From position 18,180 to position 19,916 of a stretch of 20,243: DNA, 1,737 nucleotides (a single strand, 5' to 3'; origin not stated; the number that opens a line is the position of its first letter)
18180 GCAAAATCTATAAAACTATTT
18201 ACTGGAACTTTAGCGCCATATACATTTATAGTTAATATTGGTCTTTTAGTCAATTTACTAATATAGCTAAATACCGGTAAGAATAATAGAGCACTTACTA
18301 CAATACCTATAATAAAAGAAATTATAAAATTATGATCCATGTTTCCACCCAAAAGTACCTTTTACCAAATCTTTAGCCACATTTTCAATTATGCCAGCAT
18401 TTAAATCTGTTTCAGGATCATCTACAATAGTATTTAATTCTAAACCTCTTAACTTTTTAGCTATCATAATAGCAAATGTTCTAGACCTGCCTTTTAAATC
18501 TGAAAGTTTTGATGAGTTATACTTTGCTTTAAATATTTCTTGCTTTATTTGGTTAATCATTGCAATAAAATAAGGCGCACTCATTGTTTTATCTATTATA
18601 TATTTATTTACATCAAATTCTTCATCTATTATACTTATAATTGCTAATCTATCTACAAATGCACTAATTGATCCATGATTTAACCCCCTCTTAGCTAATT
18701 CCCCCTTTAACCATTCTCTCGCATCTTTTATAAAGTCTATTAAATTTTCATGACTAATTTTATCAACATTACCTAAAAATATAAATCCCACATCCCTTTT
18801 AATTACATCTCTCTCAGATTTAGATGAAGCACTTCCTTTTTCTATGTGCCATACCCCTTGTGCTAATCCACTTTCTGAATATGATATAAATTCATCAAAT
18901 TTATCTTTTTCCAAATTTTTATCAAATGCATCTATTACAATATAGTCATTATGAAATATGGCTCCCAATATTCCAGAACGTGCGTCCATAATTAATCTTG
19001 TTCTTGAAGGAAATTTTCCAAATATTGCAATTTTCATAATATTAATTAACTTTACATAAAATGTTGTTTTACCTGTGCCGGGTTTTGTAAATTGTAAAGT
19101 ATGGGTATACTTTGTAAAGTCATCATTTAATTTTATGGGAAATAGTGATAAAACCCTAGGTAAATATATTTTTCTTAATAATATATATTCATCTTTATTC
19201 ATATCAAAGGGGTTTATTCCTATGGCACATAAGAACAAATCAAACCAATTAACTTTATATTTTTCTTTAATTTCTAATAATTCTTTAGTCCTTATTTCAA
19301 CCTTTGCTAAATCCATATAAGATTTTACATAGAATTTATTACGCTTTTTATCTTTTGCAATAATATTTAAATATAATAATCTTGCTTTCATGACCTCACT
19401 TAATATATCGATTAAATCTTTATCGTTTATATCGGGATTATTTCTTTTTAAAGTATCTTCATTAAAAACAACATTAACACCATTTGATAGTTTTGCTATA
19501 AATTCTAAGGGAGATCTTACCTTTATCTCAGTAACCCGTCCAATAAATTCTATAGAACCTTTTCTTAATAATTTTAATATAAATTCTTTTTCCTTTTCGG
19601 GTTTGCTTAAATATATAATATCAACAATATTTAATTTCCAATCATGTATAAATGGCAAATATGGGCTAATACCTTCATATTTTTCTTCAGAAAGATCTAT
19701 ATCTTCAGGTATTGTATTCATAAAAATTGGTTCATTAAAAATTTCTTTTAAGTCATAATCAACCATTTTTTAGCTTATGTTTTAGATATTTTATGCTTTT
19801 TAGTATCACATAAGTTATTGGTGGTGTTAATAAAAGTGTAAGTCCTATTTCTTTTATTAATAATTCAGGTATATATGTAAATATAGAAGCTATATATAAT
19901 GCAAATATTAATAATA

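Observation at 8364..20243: Conserved-looking core of an archaeal virus/integrative-plasmid: capsid-like protein, two giant proteins, two ATPases, many membrane proteins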

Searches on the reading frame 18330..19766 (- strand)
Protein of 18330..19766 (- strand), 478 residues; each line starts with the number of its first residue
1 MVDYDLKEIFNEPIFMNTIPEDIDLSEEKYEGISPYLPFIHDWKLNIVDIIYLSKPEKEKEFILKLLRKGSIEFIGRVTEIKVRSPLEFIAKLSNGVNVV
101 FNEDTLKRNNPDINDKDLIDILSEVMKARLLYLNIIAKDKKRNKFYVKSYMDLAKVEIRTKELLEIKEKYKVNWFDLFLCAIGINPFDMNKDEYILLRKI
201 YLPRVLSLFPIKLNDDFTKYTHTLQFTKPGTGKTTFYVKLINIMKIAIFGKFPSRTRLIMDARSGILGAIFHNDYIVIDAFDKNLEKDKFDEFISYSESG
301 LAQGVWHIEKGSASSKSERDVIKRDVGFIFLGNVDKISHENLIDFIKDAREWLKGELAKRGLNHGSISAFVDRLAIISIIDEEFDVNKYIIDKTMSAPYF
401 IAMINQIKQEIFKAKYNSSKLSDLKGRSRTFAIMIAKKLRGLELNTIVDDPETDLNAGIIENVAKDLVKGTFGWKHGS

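Call 5: search_protein_families(library=pfam, max_evalue=0.1, proteins=[window:18330-19766:-])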
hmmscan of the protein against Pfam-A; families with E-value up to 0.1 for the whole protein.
window:18330-19766:- (478 aa): 2 families
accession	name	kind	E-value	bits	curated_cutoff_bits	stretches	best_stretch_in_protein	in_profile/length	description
PF13337.12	BrxL_ATPase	-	1.8e-08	34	25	1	146-413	2-238/313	Lon-like protease BrxL-like, ATPase domain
PF20075.5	DUF6471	-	0.098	13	26.8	0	348-408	4-61/65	Domain of unknown function (DUF6471)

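Call 6: search_protein_families(library=phrogs, max_evalue=0.1, proteins=[window:18330-19766:-])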
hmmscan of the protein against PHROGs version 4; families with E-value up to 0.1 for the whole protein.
window:18330-19766:- (478 aa): 3 families
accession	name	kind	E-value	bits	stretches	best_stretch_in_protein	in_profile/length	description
phrog_6542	-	other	3.6e-23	82.8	1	64-447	59-411/435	protease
phrog_7396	-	unknown function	0.0032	18.2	1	400-465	137-208/227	-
phrog_25850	-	unknown function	0.016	16.5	1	94-151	13-70/91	-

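Call 63: search_protein_families(library=ncbifam, max_evalue=0.05, proteins=[window:18330-19766:-])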
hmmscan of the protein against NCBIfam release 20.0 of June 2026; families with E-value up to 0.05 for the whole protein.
window:18330-19766:- (478 aa): 0 families

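Call 76: find_homologous_proteins(query=window:18330-19766:-, max_evalue=0.001)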
Query window:18330-19766:- (478 aa): 56 proteins with E <= 0.001 among 8000 candidates.
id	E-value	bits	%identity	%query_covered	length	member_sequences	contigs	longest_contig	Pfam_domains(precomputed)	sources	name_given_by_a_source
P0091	0.0e+0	1053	100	100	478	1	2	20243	PF13337.13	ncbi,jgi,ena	ncbi:MAG: BREX system Lon protease-like protein BrxL [Candidatus Nanopusillus sp.]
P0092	1.5e-276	936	85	100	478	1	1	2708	PF13337.13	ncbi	-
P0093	1.2e-271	919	85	100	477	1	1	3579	PF13337.13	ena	-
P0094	3.2e-271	918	84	100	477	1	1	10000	PF13337.13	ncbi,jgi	jgi:hypothetical protein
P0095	9.8e-271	916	85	100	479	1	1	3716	PF13337.13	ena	-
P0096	7.8e-270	913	82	100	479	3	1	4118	PF13337.13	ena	-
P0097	5.9e-269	911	84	100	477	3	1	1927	PF13337.13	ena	-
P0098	3.3e-268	908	84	100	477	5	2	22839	PF13337.13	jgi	-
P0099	1.1e-267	906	83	100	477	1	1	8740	PF13337.13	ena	-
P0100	1.4e-267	906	83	100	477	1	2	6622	PF13337.13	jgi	-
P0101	2.0e-267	906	83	100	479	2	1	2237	PF13337.13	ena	-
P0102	2.3e-267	905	83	100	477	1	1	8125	PF13337.13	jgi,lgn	jgi:hypothetical protein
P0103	1.2e-266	903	83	100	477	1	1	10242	PF13337.13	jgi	jgi:hypothetical protein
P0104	7.2e-266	900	83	100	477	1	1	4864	PF13337.13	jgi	-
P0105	1.3e-264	896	83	100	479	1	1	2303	PF13337.13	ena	-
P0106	2.9e-264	895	82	100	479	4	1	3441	PF13337.13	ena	-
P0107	5.5e-264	894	81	100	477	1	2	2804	PF13337.13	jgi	-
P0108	1.1e-263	893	84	100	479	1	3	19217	PF13337.13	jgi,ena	-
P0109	2.6e-263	892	81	100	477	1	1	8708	PF13337.13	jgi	-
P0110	9.7e-263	890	82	100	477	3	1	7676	PF13337.13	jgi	jgi:hypothetical protein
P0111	9.7e-262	887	80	100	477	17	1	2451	PF13337.13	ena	-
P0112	1.1e-259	880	81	100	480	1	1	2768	PF13337.13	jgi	-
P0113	2.8e-259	879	80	100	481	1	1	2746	PF13337.13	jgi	jgi:hypothetical protein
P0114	6.2e-259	877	81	100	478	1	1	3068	PF13337.13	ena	-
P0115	1.5e-257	873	79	100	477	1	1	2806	PF13337.13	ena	-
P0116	1.4e-254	863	80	100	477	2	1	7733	PF13337.13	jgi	jgi:hypothetical protein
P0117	2.0e-253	859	78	100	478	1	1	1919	PF13337.13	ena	-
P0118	5.5e-253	858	77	100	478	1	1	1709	PF13337.13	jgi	-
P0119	5.5e-253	858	77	100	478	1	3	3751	PF13337.13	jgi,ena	-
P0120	6.1e-253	858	77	100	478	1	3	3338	PF13337.13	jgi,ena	-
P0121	6.5e-253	858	77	100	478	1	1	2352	PF13337.13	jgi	-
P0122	4.1e-252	855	77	100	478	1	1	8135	PF13337.13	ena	-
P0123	4.1e-250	848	77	100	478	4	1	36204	PF13337.13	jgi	-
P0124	6.6e-250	848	76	100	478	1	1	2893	PF13337.13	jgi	jgi:hypothetical protein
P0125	1.7e-228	777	84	85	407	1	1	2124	PF13337.13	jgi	jgi:hypothetical protein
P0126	1.3e-226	771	72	100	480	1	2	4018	PF13337.13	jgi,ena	-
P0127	4.3e-226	769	71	100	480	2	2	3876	PF13337.13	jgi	-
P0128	3.4e-222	756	69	99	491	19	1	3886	PF13337.13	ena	-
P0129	2.7e-220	750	71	100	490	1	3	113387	PF13337.13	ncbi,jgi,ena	ncbi:MAG: BREX system Lon protease-like protein BrxL [Candidatus Nanopusillus sp.]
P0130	7.9e-219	745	70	100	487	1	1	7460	PF13337.13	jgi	-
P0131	1.6e-217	741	68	100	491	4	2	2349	PF13337.13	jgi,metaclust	metaclust:\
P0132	1.7e-215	734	67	100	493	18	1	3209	PF13337.13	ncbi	-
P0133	8.9e-214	729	67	100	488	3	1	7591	PF13337.13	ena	-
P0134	3.4e-210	717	68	99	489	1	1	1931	PF13337.13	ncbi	-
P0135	4.0e-209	713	66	99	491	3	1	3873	PF13337.13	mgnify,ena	mgnify:CR=1 FL=1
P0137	5.1e-209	713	66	100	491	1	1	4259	PF13337.13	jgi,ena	-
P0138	5.5e-201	686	66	96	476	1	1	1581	PF13337.13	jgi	jgi:hypothetical protein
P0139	3.3e-184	631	83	68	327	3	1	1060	PF13337.13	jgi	jgi:hypothetical protein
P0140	3.0e-179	615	83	68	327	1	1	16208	PF13337.13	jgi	-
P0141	2.1e-68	249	37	94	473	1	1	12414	PF13337.13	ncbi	ncbi:MAG: BREX system Lon protease-like protein BrxL [Candidatus Aenigmatarchaeota archaeon]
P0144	3.6e-57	212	35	87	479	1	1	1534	PF13337.13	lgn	-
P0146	9.1e-52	195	31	89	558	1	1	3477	PF13337.13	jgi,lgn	jgi:hypothetical protein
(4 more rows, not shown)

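Call 77: find_encoding_contigs(protein=P0123, flank=10000, max_places=1)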
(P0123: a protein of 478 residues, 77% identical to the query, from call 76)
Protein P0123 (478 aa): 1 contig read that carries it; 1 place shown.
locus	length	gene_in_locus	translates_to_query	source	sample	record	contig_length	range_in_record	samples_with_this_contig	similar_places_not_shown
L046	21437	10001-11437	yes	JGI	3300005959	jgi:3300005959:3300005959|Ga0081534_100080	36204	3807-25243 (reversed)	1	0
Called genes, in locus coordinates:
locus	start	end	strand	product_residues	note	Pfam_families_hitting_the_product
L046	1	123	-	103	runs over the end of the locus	-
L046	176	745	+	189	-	PF00352:TBP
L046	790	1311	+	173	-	-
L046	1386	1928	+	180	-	-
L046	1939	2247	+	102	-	PF01870:Hjc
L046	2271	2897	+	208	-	-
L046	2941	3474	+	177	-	-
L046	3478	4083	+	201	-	PF03683:UPF0175 (weak)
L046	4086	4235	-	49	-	PF18930:DUF5679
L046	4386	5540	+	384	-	PF12323:HTH_OrfB_IS605, PF01385:OrfB_IS605, PF07282:Cas12f1-like_TNB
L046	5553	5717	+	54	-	-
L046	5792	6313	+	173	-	-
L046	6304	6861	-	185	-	-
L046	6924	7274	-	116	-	-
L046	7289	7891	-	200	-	-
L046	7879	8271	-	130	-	-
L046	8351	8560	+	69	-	-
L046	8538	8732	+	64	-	-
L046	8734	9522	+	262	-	-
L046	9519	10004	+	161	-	-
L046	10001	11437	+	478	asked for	PF13337:BrxL_ATPase (weak)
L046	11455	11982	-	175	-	-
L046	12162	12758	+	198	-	PF00352:TBP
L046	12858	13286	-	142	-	-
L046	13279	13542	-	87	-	-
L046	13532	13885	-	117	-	-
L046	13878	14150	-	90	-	-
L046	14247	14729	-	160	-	-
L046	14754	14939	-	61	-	-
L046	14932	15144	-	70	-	-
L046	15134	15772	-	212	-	-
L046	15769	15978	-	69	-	-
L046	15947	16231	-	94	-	-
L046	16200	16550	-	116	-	-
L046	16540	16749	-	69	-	-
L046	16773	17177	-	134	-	-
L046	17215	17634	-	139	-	-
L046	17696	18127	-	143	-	-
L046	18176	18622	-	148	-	-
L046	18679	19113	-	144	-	-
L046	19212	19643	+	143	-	-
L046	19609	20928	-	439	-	-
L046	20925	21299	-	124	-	-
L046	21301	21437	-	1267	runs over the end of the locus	-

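Call 78: find_encoding_contigs(protein=P0129, flank=10000, max_places=3)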
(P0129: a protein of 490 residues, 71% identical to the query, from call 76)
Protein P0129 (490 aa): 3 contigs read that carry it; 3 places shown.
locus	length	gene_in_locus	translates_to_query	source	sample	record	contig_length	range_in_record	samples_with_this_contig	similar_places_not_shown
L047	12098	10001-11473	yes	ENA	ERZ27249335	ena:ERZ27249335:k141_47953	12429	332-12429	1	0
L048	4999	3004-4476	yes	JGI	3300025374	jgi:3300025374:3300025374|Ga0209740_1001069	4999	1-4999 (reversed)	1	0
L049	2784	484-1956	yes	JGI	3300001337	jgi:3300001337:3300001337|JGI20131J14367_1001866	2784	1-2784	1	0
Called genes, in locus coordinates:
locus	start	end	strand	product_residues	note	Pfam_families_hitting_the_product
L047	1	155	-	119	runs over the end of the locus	-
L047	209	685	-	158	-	-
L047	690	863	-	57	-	-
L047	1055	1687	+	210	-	-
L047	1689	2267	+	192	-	-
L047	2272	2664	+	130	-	-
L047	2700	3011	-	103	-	-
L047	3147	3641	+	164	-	-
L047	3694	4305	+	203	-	-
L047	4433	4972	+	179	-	-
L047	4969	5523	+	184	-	PF03683:UPF0175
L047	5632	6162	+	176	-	-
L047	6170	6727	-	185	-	-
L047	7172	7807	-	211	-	-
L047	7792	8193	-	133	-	-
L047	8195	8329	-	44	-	-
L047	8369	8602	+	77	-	-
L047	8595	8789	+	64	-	-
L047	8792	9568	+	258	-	-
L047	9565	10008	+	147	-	-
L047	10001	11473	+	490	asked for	PF13337:BrxL_ATPase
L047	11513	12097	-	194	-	?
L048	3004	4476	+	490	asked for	PF13337:BrxL_ATPase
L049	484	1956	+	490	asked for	PF13337:BrxL_ATPase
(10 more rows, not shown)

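Call 97: find_encoding_contigs(protein=P0108, flank=10000, max_places=2)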
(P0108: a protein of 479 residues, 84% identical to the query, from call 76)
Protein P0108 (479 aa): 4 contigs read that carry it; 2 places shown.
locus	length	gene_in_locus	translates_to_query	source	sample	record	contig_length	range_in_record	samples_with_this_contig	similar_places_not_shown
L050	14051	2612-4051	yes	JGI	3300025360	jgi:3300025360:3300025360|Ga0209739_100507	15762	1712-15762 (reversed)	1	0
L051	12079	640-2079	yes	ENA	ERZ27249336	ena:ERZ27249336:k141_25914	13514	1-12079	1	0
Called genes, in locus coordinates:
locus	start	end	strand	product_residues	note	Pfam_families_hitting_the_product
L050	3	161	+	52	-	?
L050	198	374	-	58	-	-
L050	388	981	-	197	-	-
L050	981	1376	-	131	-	-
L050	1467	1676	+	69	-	-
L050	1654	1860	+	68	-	-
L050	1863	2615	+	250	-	-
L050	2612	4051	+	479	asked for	PF13337:BrxL_ATPase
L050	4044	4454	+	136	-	-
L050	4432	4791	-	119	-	-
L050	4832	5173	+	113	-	-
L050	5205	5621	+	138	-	-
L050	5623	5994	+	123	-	-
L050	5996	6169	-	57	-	-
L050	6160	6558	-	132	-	-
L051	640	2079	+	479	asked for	PF13337:BrxL_ATPase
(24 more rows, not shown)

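Call 98: search_protein_families(library=pfam, max_evalue=0.05, proteins=[L047:8792-9568:+, L047:7172-7807:-, L047:7792-8193:-, L047:8369-8602:+, L047:8595-8789:+, L047:6170-6727:-, L047:5632-6162:+, L047:4433-4972:+, L047:3694-4305:+, L047:3147-3641:+])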
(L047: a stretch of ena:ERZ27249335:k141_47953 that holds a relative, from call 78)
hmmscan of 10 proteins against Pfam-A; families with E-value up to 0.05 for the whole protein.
L047:8792-9568:+ (258 aa): 1 family
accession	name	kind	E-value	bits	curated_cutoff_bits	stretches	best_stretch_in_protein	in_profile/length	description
PF15188.11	CCDC-167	-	0.028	15.1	27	1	203-258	5-56/84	Coiled-coil domain-containing protein 167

L047:7172-7807:- (211 aa): 0 families

L047:7792-8193:- (133 aa): 0 families

L047:8369-8602:+ (77 aa): 1 family
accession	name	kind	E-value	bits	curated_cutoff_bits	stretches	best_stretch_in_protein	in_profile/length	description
PF19677.4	DUF6179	-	0.02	14.5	25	1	5-50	218-263/272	Family of unknown function (DUF6179)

L047:8595-8789:+ (64 aa): 0 families

L047:6170-6727:- (185 aa): 0 families

L047:5632-6162:+ (176 aa): 0 families

L047:4433-4972:+ (179 aa): 0 families

L047:3694-4305:+ (203 aa): 0 families

L047:3147-3641:+ (164 aa): 0 families

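Call 99: search_protein_families(library=phrogs, max_evalue=0.05, proteins=[L047:8792-9568:+, L047:7172-7807:-, L047:7792-8193:-, L047:8369-8602:+, L047:8595-8789:+, L047:6170-6727:-, L047:5632-6162:+, L047:4433-4972:+, L047:3694-4305:+, L047:1055-1687:+])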
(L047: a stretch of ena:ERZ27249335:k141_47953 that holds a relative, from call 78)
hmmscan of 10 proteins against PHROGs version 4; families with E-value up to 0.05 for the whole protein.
L047:8792-9568:+ (258 aa): 1 family
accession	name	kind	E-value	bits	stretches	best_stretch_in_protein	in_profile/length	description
phrog_17715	-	transcription regulation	0.043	15.1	0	176-220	7-49/77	inhibitor of host transcription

L047:7172-7807:- (211 aa): 0 families

L047:7792-8193:- (133 aa): 0 families

L047:8369-8602:+ (77 aa): 2 families
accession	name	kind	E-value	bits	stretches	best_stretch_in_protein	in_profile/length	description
phrog_37816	-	unknown function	0.028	15.6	1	34-57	15-38/49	-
phrog_35246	-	unknown function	0.034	14.8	1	3-73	73-148/226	-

L047:8595-8789:+ (64 aa): 0 families

L047:6170-6727:- (185 aa): 0 families

L047:5632-6162:+ (176 aa): 1 family
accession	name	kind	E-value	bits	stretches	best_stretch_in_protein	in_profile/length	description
phrog_20623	-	unknown function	0.0016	19.3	1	17-52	72-107/236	-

L047:4433-4972:+ (179 aa): 0 families

L047:3694-4305:+ (203 aa): 0 families

L047:1055-1687:+ (210 aa): 0 families

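Call 122: search_protein_families(library=padloc, max_evalue=0.001, proteins=[window:18330-19766:-])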
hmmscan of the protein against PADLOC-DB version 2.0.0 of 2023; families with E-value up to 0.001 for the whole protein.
window:18330-19766:- (478 aa): 0 families

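Call 124: search_solved_structures(query=window:18330-19766:-, max_evalue=0.1)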
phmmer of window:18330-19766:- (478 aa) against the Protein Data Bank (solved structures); distinct sequences matched with E-value up to 0.1: 0.
